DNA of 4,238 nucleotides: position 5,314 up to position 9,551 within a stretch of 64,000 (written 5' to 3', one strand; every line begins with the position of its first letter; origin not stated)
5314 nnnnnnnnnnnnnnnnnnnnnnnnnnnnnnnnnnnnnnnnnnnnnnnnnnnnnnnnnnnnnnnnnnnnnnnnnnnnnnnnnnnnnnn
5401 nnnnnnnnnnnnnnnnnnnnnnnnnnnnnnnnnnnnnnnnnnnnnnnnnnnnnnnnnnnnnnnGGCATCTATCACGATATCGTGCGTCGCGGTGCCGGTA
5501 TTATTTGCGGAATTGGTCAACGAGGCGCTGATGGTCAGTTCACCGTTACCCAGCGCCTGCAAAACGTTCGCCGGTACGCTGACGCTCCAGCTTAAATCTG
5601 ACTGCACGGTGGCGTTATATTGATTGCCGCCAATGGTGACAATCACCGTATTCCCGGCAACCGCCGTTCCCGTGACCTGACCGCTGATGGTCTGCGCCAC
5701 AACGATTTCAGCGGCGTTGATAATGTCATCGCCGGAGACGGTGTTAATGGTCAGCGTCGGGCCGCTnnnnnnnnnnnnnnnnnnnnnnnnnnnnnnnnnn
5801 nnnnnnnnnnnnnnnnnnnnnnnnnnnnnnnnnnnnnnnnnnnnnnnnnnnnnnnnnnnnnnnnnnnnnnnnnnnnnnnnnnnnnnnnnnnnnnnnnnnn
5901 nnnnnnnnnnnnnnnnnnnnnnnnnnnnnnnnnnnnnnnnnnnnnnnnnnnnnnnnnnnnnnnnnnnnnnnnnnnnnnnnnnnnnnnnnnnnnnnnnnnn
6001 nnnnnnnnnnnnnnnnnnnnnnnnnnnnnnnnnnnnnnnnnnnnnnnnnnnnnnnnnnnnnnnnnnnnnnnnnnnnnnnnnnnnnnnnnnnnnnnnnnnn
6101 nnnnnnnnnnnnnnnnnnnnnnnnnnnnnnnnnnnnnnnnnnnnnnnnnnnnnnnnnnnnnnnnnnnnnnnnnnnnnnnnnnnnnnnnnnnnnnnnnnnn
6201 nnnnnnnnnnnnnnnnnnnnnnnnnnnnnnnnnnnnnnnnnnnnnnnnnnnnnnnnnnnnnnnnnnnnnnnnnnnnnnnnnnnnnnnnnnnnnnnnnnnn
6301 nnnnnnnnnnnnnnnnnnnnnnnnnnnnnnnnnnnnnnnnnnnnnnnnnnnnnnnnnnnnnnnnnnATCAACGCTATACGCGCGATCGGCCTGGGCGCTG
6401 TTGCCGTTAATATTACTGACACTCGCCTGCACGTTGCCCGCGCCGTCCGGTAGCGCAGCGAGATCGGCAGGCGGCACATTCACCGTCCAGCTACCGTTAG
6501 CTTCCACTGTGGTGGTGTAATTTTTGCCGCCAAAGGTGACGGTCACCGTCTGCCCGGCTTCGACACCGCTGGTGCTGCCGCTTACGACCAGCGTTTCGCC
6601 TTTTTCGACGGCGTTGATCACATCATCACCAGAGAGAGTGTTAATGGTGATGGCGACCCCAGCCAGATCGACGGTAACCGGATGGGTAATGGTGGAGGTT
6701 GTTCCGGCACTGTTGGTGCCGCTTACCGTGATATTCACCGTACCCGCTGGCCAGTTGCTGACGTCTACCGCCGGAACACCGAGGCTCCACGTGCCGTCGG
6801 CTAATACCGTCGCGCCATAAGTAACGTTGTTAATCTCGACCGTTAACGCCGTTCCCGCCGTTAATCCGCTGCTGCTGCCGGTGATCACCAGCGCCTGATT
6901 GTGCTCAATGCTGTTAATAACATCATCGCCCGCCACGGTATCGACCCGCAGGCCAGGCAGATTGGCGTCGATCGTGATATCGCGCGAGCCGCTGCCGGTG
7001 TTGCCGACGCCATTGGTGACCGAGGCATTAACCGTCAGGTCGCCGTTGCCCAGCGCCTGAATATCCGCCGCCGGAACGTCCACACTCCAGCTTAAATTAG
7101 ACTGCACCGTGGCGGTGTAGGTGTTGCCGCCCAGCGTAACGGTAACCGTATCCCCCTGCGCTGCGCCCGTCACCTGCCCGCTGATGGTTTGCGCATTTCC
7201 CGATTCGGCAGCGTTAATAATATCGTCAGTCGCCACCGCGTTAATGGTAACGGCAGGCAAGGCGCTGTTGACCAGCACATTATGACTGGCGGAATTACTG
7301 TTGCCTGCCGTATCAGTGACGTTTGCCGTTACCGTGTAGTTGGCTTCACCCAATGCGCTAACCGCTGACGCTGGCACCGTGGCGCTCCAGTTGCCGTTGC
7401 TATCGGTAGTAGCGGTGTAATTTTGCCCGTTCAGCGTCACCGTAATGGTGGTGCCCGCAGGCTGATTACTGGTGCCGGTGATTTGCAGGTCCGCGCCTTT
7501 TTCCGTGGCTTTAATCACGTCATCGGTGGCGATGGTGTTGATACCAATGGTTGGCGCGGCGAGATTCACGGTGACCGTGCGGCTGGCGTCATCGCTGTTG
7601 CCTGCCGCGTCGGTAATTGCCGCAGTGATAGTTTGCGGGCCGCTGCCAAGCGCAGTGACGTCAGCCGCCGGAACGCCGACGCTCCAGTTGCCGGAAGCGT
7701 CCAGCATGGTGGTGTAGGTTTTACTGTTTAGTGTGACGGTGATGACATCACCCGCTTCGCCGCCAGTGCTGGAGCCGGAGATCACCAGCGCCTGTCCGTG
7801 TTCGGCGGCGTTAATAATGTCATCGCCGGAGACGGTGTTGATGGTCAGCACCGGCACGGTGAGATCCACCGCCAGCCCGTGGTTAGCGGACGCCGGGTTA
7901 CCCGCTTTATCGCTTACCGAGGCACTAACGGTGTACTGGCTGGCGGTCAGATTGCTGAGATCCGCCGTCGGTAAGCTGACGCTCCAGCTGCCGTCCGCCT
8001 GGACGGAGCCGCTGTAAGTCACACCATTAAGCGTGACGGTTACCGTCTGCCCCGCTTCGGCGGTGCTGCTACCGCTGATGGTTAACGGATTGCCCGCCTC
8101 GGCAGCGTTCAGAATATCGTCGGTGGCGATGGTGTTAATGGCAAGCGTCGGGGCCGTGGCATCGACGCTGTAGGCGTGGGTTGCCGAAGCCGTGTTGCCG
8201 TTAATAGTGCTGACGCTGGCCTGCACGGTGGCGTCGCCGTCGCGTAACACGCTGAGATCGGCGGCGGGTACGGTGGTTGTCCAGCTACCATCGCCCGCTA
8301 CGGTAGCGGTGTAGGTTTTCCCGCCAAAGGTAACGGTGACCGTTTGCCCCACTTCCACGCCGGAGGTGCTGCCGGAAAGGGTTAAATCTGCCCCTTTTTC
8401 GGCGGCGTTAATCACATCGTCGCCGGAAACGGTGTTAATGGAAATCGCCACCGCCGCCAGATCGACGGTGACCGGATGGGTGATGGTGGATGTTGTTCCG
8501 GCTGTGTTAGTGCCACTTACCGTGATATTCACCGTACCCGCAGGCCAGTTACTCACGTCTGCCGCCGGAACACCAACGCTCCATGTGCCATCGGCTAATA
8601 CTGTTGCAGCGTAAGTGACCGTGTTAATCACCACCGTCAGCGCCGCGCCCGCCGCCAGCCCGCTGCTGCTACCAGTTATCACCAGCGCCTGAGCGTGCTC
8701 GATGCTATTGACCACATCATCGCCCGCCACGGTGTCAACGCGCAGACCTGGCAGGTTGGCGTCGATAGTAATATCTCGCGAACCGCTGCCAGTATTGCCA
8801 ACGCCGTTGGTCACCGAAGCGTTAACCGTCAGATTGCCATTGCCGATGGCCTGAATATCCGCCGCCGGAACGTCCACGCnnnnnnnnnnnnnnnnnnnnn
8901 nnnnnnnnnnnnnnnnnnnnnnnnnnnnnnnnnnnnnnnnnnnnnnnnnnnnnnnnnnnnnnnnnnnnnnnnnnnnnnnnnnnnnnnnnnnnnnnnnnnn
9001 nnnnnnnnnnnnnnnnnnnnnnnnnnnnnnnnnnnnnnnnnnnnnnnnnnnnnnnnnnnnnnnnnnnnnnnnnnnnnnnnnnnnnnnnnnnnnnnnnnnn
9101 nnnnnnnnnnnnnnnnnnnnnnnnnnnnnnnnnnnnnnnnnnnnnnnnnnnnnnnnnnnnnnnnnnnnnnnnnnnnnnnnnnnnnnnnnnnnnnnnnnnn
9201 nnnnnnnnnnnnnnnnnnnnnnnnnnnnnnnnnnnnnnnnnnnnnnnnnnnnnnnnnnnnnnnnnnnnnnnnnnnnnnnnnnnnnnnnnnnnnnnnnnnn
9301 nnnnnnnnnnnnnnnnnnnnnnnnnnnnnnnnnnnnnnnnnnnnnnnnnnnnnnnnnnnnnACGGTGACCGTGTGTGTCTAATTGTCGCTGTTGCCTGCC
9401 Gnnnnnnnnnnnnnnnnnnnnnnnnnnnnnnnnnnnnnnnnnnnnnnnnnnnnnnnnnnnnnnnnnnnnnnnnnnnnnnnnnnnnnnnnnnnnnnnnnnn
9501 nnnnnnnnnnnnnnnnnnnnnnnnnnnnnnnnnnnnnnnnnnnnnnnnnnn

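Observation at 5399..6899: One super-repeat unit is about 300 bp shorter than the others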

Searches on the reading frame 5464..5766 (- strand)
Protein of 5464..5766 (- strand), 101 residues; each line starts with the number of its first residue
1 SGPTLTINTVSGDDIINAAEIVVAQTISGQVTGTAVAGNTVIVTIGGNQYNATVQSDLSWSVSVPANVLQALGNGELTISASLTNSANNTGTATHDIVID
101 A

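Call 53: search_solved_structures(query=A2, max_evalue=0.01, show_alignments=1)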
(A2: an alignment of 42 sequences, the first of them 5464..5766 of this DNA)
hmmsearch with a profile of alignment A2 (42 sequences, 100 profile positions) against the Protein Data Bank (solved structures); distinct sequences matched with E-value up to 0.01: 11.
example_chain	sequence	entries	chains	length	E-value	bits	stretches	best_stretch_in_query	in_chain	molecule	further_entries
4p99_A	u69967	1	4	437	9.3e-77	256.6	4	2-94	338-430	MpAFP_RII tetra-tandemer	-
5irb_A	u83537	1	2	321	8.7e-54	182.9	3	3-94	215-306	RTX-adhesin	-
6xi3_AAA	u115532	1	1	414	4.7e-21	77.9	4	20-99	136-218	Large adhesion protein (Lap) involved in biofilm formation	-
4kdv_A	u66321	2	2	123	1.1e-19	73.5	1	2-94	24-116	Antifreeze protein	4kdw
2yn3_A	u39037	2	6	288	8.2e-13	51.4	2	35-99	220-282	PUTATIVE INNER MEMBRANE PROTEIN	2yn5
6x5v_A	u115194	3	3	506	3.1e-10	43.2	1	2-92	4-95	Antifreeze protein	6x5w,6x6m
6x6q_A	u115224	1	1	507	3.1e-10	43.2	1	2-92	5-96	Antifreeze protein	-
5k8g_A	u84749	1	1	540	3.4e-10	43.1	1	2-92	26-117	Antifreeze protein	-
6xi1_AAA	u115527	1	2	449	7.8e-05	25.8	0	52-97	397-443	Flagellin hook IN motif family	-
6nz0_Z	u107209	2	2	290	0.00092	22.4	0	61-98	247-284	Dyslexia-associated protein KIAA0319-like protein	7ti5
7js4_A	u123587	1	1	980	0.0012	22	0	56-98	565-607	F5/8 type C domain protein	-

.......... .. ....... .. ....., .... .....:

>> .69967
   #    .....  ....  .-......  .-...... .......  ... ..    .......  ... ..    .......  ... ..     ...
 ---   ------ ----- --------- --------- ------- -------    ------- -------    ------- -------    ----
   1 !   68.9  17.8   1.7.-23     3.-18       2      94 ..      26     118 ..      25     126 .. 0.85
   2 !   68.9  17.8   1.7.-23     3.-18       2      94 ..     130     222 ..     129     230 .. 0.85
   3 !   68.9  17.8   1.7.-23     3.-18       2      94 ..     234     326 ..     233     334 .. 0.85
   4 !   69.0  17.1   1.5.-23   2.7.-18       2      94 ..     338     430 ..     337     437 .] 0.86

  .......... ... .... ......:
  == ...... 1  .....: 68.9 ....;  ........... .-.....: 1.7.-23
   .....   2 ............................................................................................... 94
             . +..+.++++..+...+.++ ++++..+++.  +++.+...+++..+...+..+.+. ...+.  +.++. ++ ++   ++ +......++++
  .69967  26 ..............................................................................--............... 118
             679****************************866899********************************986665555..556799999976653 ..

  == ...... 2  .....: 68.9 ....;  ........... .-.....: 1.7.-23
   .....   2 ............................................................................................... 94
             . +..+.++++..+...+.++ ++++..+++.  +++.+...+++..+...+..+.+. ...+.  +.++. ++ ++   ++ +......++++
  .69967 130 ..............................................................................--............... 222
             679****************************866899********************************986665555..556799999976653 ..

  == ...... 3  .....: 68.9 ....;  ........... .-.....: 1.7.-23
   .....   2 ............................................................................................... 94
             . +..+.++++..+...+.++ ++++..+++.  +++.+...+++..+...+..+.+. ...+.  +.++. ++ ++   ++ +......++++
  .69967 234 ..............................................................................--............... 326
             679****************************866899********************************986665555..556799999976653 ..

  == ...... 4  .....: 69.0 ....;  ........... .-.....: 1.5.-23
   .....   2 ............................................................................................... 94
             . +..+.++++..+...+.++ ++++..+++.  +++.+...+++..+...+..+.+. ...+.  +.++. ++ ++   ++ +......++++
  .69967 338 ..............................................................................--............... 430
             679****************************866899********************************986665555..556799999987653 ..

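Call 59: predict_structure(alignment_id=A2)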
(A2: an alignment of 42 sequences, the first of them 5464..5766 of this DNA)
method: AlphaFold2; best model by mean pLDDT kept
length: 101 residues; sequences in the alignment: 42
mean_pLDDT: 97.2   pTM: 0.87
mean pLDDT of the five models: 97.2, 97.1, 97.2, 97.2, 97.0
residues with pLDDT >= 90: 99; 70-90: 2; 50-70: 0; < 50: 0
segments of 3 or more residues with pLDDT < 50: none
pLDDT, mean of each block of 10 residues (from residue 1): 96 97 98 96 97 98 98 98 97 98 90
secondary structure, 60 per line:
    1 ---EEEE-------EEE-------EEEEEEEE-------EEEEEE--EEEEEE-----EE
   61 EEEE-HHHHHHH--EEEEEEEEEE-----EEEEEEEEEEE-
elements in order: E4-7 E15-17 E25-32 E40-45 E48-53 E59-64 H66-72 E75-84 E90-100

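Call 63: fold_search(model_id=the predicted structure, library=pdb)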
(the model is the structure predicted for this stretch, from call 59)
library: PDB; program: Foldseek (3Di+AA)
matches with E <= 10: 1914; with E <= 0.001: 11
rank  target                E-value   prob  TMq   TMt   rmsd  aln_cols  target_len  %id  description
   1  5irb_A                3.2e-07  1.00  0.80  0.28   2.8       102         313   35  Structural insight into host cell surface retention of a 1.5-MDa bacterial ice-binding adhesin (released 2017-07-19)
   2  5irb_B                4.0e-07  1.00  0.74  0.27   3.1       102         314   33  Structural insight into host cell surface retention of a 1.5-MDa bacterial ice-binding adhesin (released 2017-07-19)
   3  4kdv                  4.9e-07  1.00  0.72  0.71   3.3       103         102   32  Crystal structure of a bacterial immunoglobulin-like domain from the M. primoryensis ice-binding adhesin (released 2013-10-02)
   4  4p99_A                6.5e-07  1.00  0.73  0.21   3.1       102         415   31  Ca2+-stabilized adhesin helps an Antarctic bacterium reach out and bind ice (released 2014-06-18)
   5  6x5v_A                8.8e-06  1.00  0.73  0.17   3.3       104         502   25  Peptide-bound structure of Marinomonas primoryensis peptide-binding domain (released 2021-09-01)
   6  5k8g                  1.9e-05  1.00  0.77  0.17   3.0       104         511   26  Crystal structure of a putative peptide-binding domain of MpAFP (released 2017-09-06)
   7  6x6q_A                2.9e-05  1.00  0.71  0.17   3.4       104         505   25  Peptide-bound structure of Marinomonas primoryensis peptide-binding domain (released 2021-09-01)
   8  6x5w_A                6.6e-05  1.00  0.77  0.18   3.0       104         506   26  Peptide-bound structure of Marinomonas primoryensis peptide-binding domain (released 2021-09-01)
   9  8dek_B                6.1e-04  1.00  0.55  0.15   3.3        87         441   16  The structure of the glycopeptidase catalytic domain including the linker of Amuc_1438 (released 2022-08-31)
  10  6xi3                  6.8e-04  1.00  0.66  0.20   3.5       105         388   26  Crystal structure of tetra-tandem repeat in extending region of large adhesion protein (released 2020-10-14)
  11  8dek_A                9.0e-04  1.00  0.54  0.15   3.4        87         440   16  The structure of the glycopeptidase catalytic domain including the linker of Amuc_1438 (released 2022-08-31)
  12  8df2_C                1.6e-03  1.00  0.59  0.19   4.1       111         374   15  The structure of the 'ALT' construct of the Amuc_1438 glycopeptidase (released 2022-08-31)
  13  8df2_A                1.9e-03  1.00  0.59  0.19   4.1       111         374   15  The structure of the 'ALT' construct of the Amuc_1438 glycopeptidase (released 2022-08-31)
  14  2yn3_D                2.4e-03  1.00  0.58  0.32   4.2       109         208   23  Structural insight into the giant calcium-binding adhesin SiiE: implications for the adhesion of Salmonella enterica t (released 2013-04-03)
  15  9ega_B                3.0e-03  1.00  0.55  0.11   5.0       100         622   19  Crystal Structure of a CE20 carbohydrate acetylesterase from Pedobacter psychrotolerans (PpCE20_II), with ancillary do (released 2025-08-13)
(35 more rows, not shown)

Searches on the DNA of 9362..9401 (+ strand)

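Call 35: search_dna_similar(query=window:9362-9401:+, collection=ecoli_genomes, mode=near, max_rows=10, rows=spread)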
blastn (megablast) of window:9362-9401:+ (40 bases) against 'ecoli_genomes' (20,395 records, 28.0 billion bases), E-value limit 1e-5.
Records with a match: 293; places in all: 293; records where one place covers at least 80% of the query: 293.
Genomes with a match: 293 of 5426; with a place that covers at least 80% of the query: 293. Places per genome that has any: lowest 1, median 1, highest 1. On chromosomes: 293 places; on plasmids: 0.
Best place of each record, by identity: >=99% 293.
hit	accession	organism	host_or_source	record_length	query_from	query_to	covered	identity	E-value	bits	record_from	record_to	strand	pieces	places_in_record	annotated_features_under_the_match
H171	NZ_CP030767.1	Escherichia coli strain 2017C-4109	missing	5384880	1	40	100%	100.0%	9e-12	75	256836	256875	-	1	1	siiEA: BapA-related adhesin SiiEA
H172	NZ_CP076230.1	Escherichia coli O157:H7 strain Rafaela_II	Rectal swab of live bovine cattle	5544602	1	40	100%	100.0%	9e-12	75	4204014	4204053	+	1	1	Ig-like domain-containing protein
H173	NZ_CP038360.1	Escherichia coli O157:H7 strain F7386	missing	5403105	1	40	100%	100.0%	9e-12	75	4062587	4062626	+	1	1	none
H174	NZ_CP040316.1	Escherichia coli strain CV261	cattle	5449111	1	40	100%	100.0%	9e-12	75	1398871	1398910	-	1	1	siiEA: BapA-related adhesin SiiEA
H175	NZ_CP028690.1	Escherichia coli strain 109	cattle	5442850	1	40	100%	100.0%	9e-12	75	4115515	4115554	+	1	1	siiEA: BapA-related adhesin SiiEA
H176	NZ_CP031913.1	Escherichia coli O157:H7 strain FWSEC0004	Homo sapiens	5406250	1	40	100%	100.0%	9e-12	75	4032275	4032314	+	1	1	siiEA: BapA-related adhesin SiiEA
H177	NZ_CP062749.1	Escherichia coli O157:H7 strain Z1486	Bovine Faeces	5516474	1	40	100%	100.0%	9e-12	75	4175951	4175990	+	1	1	siiEA: BapA-related adhesin SiiEA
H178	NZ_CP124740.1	Escherichia coli O157:H7 str. EDL933 strain EDL933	Homo sapiens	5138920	1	40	100%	100.0%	9e-12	75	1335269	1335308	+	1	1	siiEA: BapA-related adhesin SiiEA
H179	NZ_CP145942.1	Escherichia coli PA11 strain PA11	-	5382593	1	40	100%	100.0%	9e-12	75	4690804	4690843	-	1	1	siiEA: BapA-related adhesin SiiEA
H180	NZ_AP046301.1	Escherichia coli O157:H7 strain RIMD 0509939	Homo sapiens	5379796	1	40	100%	100.0%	9e-12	75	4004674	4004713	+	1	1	Ig-like domain-containing protein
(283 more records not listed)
